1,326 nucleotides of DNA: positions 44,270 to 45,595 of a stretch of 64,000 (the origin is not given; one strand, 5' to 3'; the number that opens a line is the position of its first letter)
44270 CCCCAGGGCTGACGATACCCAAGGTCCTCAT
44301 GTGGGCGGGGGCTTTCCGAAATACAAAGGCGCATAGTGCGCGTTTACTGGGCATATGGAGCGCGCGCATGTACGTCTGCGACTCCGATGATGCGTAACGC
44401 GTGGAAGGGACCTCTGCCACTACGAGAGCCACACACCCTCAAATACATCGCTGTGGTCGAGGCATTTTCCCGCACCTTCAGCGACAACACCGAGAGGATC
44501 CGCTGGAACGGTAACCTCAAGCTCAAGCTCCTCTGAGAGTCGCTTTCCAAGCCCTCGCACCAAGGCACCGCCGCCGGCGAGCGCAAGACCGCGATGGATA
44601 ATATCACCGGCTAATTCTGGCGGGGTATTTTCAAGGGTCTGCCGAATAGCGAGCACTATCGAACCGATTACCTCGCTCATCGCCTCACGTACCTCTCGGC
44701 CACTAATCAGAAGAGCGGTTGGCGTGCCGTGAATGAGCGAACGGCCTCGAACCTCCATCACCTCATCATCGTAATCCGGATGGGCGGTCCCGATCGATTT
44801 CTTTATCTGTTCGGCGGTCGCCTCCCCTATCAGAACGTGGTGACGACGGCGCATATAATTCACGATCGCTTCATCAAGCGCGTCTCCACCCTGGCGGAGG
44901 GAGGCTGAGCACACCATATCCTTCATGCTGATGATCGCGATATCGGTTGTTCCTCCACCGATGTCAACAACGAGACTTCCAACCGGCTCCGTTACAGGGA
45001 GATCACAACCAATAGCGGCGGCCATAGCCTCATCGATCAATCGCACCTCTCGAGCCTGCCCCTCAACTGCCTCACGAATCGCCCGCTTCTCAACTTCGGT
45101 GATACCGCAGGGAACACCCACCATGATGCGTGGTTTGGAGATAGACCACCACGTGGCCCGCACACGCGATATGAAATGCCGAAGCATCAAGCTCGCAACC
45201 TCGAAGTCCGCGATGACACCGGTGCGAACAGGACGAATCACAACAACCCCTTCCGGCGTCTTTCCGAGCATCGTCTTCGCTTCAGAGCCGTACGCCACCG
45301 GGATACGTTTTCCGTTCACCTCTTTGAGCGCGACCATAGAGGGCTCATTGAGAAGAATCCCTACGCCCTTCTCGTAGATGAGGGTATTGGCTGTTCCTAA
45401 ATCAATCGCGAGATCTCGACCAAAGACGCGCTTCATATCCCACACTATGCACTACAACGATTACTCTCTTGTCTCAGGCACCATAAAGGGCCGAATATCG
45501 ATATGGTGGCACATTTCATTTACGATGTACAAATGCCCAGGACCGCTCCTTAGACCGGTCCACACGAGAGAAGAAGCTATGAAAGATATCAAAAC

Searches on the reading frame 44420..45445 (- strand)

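Call 11: search_protein_families(library=pfam, proteins=[window:44420-45445:-], max_evalue=0.01)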
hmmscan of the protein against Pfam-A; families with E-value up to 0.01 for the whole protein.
window:44420-45445:- (341 aa): 8 families
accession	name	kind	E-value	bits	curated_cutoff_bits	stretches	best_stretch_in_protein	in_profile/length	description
PF06723.19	MreB_Mbl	-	5.2e-123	410.5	27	1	10-333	2-323/327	MreB/Mbl protein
PF14450.12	FtsA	-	3.8e-09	37.4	31.8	1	159-313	2-109/127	Cell division protein FtsA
PF00012.26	HSP70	-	2.1e-08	33.3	20.6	1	107-201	136-237/599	Hsp70 protein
PF00022.25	Actin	-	1.2e-06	27.9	27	0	36-205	32-194/410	Actin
PF11104.14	PilM_2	-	0.00012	21.6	27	0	158-231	183-249/340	Type IV pilus assembly protein PilM;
PF02541.22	Ppx-GppA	-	0.0012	18.9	27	1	151-193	108-150/285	Ppx/GppA phosphatase family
PF08841.16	DDR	-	0.0024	17.4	24.6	1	139-216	117-189/328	Diol dehydratase reactivase ATPase-like domain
PF06277.17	EutA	-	0.0074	15.7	27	0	159-210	147-202/475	Ethanolamine utilisation protein EutA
